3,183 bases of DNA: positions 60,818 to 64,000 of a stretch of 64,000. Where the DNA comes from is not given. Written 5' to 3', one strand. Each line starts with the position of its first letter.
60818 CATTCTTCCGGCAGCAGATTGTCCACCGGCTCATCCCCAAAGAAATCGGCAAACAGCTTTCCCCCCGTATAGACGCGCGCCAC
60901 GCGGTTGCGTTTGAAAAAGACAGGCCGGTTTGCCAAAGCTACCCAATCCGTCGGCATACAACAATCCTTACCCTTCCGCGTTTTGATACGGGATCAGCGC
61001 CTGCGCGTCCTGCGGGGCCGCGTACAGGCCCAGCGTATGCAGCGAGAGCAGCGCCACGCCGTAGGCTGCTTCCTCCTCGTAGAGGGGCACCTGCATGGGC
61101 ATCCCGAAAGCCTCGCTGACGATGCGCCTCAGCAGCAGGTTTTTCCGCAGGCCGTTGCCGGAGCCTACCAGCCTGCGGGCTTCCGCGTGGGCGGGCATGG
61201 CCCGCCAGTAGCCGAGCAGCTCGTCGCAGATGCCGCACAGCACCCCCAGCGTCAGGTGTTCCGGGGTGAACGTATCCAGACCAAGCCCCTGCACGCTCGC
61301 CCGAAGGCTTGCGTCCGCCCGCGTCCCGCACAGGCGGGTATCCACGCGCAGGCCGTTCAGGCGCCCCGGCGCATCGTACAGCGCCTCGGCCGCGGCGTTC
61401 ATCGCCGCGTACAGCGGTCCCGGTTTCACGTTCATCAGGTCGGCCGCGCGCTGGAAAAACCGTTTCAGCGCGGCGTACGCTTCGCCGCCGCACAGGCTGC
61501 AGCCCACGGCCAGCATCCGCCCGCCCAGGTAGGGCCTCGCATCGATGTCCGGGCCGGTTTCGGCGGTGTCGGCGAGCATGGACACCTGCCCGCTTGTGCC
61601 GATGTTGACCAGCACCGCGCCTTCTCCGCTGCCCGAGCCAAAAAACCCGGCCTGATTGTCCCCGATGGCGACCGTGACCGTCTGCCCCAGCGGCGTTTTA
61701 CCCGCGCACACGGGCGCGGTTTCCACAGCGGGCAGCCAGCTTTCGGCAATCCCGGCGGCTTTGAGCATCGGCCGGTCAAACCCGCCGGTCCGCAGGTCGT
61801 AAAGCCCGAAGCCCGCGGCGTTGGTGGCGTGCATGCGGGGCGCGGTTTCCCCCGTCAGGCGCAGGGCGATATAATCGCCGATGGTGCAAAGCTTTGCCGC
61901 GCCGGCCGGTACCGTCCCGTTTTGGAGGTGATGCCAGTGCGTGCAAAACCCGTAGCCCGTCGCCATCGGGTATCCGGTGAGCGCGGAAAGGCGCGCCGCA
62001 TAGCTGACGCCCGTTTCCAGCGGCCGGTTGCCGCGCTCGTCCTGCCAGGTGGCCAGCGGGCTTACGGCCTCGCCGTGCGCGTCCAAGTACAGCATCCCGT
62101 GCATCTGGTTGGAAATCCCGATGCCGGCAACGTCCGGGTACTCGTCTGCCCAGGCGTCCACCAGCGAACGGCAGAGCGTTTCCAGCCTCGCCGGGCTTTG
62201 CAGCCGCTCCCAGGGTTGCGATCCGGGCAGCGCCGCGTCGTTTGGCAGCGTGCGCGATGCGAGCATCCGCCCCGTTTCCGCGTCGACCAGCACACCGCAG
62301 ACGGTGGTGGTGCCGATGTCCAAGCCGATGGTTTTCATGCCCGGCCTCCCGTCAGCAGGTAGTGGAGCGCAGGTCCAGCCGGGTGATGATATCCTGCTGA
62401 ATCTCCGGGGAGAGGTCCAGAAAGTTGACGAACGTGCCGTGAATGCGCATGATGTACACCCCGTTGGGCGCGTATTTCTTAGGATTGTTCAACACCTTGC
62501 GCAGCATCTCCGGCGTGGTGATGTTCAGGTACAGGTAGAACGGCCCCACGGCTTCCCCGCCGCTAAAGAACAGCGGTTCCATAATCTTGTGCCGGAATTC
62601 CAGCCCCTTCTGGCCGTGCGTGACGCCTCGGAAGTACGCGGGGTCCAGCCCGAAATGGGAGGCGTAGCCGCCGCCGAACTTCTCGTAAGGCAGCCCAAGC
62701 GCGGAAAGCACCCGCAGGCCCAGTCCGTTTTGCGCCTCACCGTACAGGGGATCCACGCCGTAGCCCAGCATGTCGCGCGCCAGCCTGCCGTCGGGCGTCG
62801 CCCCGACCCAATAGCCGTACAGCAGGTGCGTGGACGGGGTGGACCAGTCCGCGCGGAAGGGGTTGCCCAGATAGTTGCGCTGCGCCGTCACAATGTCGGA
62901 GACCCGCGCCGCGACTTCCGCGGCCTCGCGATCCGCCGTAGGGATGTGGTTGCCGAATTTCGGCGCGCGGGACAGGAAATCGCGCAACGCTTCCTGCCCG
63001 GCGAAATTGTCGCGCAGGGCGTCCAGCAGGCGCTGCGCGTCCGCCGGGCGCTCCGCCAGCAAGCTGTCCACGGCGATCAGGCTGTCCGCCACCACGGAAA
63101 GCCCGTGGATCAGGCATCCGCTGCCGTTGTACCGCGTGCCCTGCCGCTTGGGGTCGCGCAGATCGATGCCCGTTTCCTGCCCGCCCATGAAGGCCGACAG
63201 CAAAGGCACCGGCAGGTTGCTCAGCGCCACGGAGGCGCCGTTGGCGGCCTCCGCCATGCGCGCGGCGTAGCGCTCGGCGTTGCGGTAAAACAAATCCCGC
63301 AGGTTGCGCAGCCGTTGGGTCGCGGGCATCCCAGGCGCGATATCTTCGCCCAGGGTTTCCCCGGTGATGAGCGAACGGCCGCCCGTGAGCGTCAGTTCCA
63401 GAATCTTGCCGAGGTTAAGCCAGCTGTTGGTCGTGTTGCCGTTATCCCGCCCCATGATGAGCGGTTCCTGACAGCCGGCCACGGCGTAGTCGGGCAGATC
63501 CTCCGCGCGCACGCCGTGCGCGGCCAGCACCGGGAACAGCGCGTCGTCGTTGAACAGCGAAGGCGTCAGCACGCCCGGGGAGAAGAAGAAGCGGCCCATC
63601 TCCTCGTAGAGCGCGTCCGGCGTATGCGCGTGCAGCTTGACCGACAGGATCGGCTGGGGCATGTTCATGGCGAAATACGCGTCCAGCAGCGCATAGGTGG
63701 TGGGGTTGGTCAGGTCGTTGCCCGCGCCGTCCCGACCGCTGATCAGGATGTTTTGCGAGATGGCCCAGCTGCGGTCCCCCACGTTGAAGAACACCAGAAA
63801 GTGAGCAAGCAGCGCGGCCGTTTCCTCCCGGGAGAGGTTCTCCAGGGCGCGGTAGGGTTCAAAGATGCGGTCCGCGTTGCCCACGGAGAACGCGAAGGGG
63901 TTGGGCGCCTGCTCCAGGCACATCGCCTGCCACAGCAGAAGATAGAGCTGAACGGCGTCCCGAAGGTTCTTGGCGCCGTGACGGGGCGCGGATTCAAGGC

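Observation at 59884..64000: Second, divergent GRE locus: GRE (GCxE type), FGGY kinase and a second PMI-like cupin, with no activase in view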

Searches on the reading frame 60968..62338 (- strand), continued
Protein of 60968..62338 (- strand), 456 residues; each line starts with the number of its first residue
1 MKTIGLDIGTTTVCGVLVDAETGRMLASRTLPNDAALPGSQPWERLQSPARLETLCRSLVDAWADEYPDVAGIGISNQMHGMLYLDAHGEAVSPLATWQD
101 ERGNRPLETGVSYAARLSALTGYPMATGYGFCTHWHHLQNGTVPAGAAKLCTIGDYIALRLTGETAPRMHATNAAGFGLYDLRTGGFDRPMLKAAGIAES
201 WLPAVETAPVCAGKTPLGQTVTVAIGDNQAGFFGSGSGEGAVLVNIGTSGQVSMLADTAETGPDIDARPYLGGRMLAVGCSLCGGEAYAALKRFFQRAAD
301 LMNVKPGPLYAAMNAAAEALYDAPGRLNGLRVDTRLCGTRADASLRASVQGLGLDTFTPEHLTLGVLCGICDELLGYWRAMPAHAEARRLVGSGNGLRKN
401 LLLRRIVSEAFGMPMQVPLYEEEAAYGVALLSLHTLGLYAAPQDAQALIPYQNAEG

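Call 88: fold_search(model_id=the predicted structure, library=pdb)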
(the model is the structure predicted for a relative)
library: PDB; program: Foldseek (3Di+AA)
matches with E <= 10: 254; with E <= 0.001: 70
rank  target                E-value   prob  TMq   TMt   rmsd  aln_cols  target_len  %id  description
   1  1r8w_A                3.2e-37  1.00  0.81  0.81   4.6       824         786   22  Native structure of the B12-independent glycerol dehydratase from clostridium butyricum (released 2004-06-01)
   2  9rco_A                1.4e-36  1.00  0.79  0.79   5.1       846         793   22  1,2-propanediol dehydratase with 0.1 % glycerol additive (released 2025-06-11)
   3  9rcp_B                1.5e-36  1.00  0.79  0.79   5.0       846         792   22  1,2-propanediol dehydratase with 0.1 % 1,3-propanediol additive (released 2025-06-11)
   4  9rcq_A                2.9e-36  1.00  0.79  0.77   5.1       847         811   22  1,2-propanediol dehydratase with no ligand additives (released 2025-06-11)
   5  2f3o_A                2.6e-35  1.00  0.80  0.82   4.3       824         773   22  Crystal Structure of a glycyl radical enzyme from Archaeoglobus fulgidus (released 2006-03-07)
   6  9rcp_C                2.6e-35  1.00  0.78  0.78   5.2       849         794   22  1,2-propanediol dehydratase with 0.1 % 1,3-propanediol additive (released 2025-06-11)
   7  7vua_A                3.5e-34  1.00  0.81  0.81   4.9       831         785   21  Anaerobic hydroxyproline degradation involving C-N cleavage by a glycyl radical enzyme (released 2022-06-01)
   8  5i2g_B                2.2e-33  1.00  0.81  0.80   4.9       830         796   21  1,2-propanediol Dehydration in Roseburia inulinivorans; Structural Basis for Substrate and Enantiomer Selectivity (released 2016-06-01)
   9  8yjo_A                2.3e-33  1.00  0.79  0.82   4.4       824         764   23  Structure of E. coli glycyl radical enzyme PflD with bound malonate (released 2024-10-02)
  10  5i2a_A                2.9e-33  1.00  0.77  0.73   6.7       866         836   20  1,2-propanediol Dehydration in Roseburia inulinivorans; Structural Basis for Substrate and Enantiomer Selectivity (released 2016-06-01)
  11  5i2a_B                2.9e-33  1.00  0.76  0.72   7.3       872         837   20  1,2-propanediol Dehydration in Roseburia inulinivorans; Structural Basis for Substrate and Enantiomer Selectivity (released 2016-06-01)
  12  8id0                  3.2e-33  1.00  0.76  0.77   5.6       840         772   21  Crystal structure of PflD bound to 1,5-anhydromannitol-6-phosphate in Streptococcus dysgalactiae subsp. equisimilis (released 2024-10-02)
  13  5i2g_A                3.5e-33  1.00  0.82  0.82   4.3       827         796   21  1,2-propanediol Dehydration in Roseburia inulinivorans; Structural Basis for Substrate and Enantiomer Selectivity (released 2016-06-01)
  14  6vue_A                4.4e-33  1.00  0.76  0.75   4.8       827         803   21  wild-type choline TMA lyase in complex with 1-methyl-1,2,3,6-tetrahydropyridin-3-ol (released 2020-11-04)
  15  9r0v_C                5.3e-33  1.00  0.80  0.79   4.6       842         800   20  CutC IN COMPLEX WITH Inhibitor (released 2026-02-11)
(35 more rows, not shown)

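Call 91: search_protein_families(library=pfam, proteins=[L040:14759-15430:+, L045:8208-9038:-, L053:8293-9246:+, L053:7068-8285:+], max_evalue=0.1)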
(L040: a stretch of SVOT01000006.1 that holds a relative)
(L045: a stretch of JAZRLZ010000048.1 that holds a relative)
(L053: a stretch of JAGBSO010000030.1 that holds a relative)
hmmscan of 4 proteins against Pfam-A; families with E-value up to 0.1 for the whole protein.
L040:14759-15430:+ (224 aa): 0 families

L045:8208-9038:- (276 aa): 3 families
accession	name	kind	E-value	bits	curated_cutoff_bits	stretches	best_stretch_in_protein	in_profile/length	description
PF16387.11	DUF4996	-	5.4e-26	91.6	33.7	1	163-268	1-102/102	Domain of unknown function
PF03009.23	GDPD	-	1.7e-15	58.3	23.6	1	17-214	1-215/244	Glycerophosphoryl diester phosphodiesterase family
PF24359.1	DUF7515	-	0.0018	18.9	27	1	83-134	31-82/85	Domain of unknown function (DUF7515)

L053:8293-9246:+ (318 aa): 1 family
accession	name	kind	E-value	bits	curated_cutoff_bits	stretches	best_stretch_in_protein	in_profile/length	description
PF00892.27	EamA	-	2.1e-25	90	28.2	2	173-304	3-132/135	EamA-like transporter family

L053:7068-8285:+ (406 aa): 3 families
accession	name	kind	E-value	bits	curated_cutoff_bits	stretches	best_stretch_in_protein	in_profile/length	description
PF01168.26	Ala_racemase_N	-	1.3e-70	237.9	24.1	1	33-252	1-220/220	Alanine racemase, N-terminal domain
PF00842.27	Ala_racemase_C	-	5.2e-47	159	25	1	266-392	1-127/127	Alanine racemase, C-terminal domain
PF12683.13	DUF3798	-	0.004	17.1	24.6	1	98-172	82-157/271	Protein of unknown function (DUF3798)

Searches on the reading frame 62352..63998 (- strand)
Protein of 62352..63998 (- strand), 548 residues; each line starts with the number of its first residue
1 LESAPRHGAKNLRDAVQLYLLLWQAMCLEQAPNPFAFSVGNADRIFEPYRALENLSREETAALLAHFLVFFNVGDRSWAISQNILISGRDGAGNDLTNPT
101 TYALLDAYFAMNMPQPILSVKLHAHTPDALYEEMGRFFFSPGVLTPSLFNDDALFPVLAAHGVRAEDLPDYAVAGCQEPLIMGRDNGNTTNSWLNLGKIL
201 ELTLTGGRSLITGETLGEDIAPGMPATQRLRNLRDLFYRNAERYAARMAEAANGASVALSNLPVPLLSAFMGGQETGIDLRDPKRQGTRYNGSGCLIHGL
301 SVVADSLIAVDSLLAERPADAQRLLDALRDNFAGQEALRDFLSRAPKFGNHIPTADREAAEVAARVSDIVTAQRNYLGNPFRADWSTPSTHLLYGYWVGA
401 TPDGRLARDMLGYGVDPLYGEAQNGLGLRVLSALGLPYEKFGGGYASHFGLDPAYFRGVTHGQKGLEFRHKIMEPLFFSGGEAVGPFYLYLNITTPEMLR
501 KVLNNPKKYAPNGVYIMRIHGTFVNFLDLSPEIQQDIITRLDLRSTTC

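Call 5: search_protein_families(library=pfam, proteins=[window:62352-63998:-])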
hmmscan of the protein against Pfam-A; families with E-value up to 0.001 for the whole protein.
window:62352-63998:- (548 aa): 1 family
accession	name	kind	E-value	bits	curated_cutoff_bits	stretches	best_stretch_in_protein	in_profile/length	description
PF02901.20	PFL-like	-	8.9e-76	256.3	24.3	1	4-395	246-647/647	Pyruvate formate lyase-like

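Call 6: search_protein_families(library=ncbifam, proteins=[window:62352-63998:-], max_evalue=0.01)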
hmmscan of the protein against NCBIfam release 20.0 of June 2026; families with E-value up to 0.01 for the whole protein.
window:62352-63998:- (548 aa): 12 families
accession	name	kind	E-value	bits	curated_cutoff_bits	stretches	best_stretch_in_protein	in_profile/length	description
TIGR01774.1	PFL2-3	subfamily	5.6e-62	210.1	678.2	1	79-542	333-783/786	formate C-acetyltransferase/glycerol dehydratase family glycyl radical enzyme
NF007437.0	PRK09983.1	equivalog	6.2e-39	133.7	1109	1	82-541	326-761/765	formate C-acetyltransferase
NF043068.1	glycl_HYPD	equivalog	9.1e-39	133.1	1100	1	3-541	242-780/784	trans-4-hydroxy-L-proline dehydratase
NF048011.1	SfplDhtHpsGDes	equivalog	1.2e-38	133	1000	1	79-541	364-817/821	(2S)-3-sulfopropanediol dehydratase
NF048009.1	SfplDhtHpfGKleb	equivalog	1.4e-38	132.5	1000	1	83-544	365-823/824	(2S)-3-sulfopropanediol dehydratase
TIGR04394.1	choline_CutC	equivalog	4.4e-31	108.2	1050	1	83-543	340-786/789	choline trimethylamine-lyase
NF033718.1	indole_decarb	equivalog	4.7e-19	68.1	1100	2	81-333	392-645/868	indoleacetate decarboxylase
TIGR01255.1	pyr_form_ly_1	equivalog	1.4e-15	56.8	994.2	1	295-541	509-739/744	formate C-acetyltransferase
NF033715.1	glycyl_HPDL_Lrg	equivalog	2.4e-07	29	1150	1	344-541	712-897/901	4-hydroxyphenylacetate decarboxylase large subunit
TIGR04365.1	spare_glycyl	equivalog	9.1e-05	22.7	170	1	486-540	69-120/126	autonomous glycyl radical cofactor GrcA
NF008341.1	PRK11127.1-1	equivalog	0.00057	19.8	145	1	484-540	21-74/80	autonomous glycyl radical cofactor GrcA2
NF038360.1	rad_fix_GrcA3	exception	0.0067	16.5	158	0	485-540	20-72/78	autonomous glycyl radical cofactor GrcA3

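Call 7: search_solved_structures(query=window:62352-63998:-, max_evalue=0.001, show_alignments=2)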
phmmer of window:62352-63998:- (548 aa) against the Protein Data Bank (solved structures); distinct sequences matched with E-value up to 0.001: 35.
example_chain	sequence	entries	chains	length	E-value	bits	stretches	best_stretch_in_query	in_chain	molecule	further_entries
1r8w_A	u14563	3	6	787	3.9e-43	150.9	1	78-541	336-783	glycerol dehydratase | B12-independent glycerol dehydratase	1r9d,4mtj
9rco_A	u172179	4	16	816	6.3e-43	150.3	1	5-542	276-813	Glycyl radical protein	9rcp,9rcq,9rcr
2f3o_A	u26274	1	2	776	1.1e-41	146.2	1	78-544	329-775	pyruvate formate-lyase 2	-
8yjo_A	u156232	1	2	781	1.2e-37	132.8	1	82-540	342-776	Probable dehydratase PflD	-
6vxc_A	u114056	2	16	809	4.4e-35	124.4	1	79-541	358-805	Trans-4-hydroxy-L-proline dehydratase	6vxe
6lon_B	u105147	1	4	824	4.4e-33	117.8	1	2-542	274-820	PFL2/glycerol dehydratase family glycyl radical enzyme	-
8id0_A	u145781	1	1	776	4.9e-31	111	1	81-542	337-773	formate C-acetyltransferase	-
8id1_A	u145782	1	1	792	9.1e-31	110.1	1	4-541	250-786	Formate C-acetyltransferase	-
9f3w_A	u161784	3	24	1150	8.2e-30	107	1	82-541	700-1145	Choline trimethylamine-lyase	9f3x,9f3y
5a0z_A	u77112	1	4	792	1.8e-29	105.8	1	82-541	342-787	CHOLINE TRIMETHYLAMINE LYASE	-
5a0u_A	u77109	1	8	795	1.8e-29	105.8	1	82-541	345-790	CHOLINE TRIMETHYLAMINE LYASE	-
7kq3_A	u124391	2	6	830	5.5e-29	104.3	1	71-540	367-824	Isethionate sulfite-lyase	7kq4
7vua_A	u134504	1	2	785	5.5e-29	104.2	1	75-541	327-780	HplG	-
8id7_A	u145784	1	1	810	1.5e-28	102.9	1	80-541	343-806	Probable dehydratase YbiW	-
8yjn_A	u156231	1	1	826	1.5e-28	102.8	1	80-541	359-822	Probable dehydratase YbiW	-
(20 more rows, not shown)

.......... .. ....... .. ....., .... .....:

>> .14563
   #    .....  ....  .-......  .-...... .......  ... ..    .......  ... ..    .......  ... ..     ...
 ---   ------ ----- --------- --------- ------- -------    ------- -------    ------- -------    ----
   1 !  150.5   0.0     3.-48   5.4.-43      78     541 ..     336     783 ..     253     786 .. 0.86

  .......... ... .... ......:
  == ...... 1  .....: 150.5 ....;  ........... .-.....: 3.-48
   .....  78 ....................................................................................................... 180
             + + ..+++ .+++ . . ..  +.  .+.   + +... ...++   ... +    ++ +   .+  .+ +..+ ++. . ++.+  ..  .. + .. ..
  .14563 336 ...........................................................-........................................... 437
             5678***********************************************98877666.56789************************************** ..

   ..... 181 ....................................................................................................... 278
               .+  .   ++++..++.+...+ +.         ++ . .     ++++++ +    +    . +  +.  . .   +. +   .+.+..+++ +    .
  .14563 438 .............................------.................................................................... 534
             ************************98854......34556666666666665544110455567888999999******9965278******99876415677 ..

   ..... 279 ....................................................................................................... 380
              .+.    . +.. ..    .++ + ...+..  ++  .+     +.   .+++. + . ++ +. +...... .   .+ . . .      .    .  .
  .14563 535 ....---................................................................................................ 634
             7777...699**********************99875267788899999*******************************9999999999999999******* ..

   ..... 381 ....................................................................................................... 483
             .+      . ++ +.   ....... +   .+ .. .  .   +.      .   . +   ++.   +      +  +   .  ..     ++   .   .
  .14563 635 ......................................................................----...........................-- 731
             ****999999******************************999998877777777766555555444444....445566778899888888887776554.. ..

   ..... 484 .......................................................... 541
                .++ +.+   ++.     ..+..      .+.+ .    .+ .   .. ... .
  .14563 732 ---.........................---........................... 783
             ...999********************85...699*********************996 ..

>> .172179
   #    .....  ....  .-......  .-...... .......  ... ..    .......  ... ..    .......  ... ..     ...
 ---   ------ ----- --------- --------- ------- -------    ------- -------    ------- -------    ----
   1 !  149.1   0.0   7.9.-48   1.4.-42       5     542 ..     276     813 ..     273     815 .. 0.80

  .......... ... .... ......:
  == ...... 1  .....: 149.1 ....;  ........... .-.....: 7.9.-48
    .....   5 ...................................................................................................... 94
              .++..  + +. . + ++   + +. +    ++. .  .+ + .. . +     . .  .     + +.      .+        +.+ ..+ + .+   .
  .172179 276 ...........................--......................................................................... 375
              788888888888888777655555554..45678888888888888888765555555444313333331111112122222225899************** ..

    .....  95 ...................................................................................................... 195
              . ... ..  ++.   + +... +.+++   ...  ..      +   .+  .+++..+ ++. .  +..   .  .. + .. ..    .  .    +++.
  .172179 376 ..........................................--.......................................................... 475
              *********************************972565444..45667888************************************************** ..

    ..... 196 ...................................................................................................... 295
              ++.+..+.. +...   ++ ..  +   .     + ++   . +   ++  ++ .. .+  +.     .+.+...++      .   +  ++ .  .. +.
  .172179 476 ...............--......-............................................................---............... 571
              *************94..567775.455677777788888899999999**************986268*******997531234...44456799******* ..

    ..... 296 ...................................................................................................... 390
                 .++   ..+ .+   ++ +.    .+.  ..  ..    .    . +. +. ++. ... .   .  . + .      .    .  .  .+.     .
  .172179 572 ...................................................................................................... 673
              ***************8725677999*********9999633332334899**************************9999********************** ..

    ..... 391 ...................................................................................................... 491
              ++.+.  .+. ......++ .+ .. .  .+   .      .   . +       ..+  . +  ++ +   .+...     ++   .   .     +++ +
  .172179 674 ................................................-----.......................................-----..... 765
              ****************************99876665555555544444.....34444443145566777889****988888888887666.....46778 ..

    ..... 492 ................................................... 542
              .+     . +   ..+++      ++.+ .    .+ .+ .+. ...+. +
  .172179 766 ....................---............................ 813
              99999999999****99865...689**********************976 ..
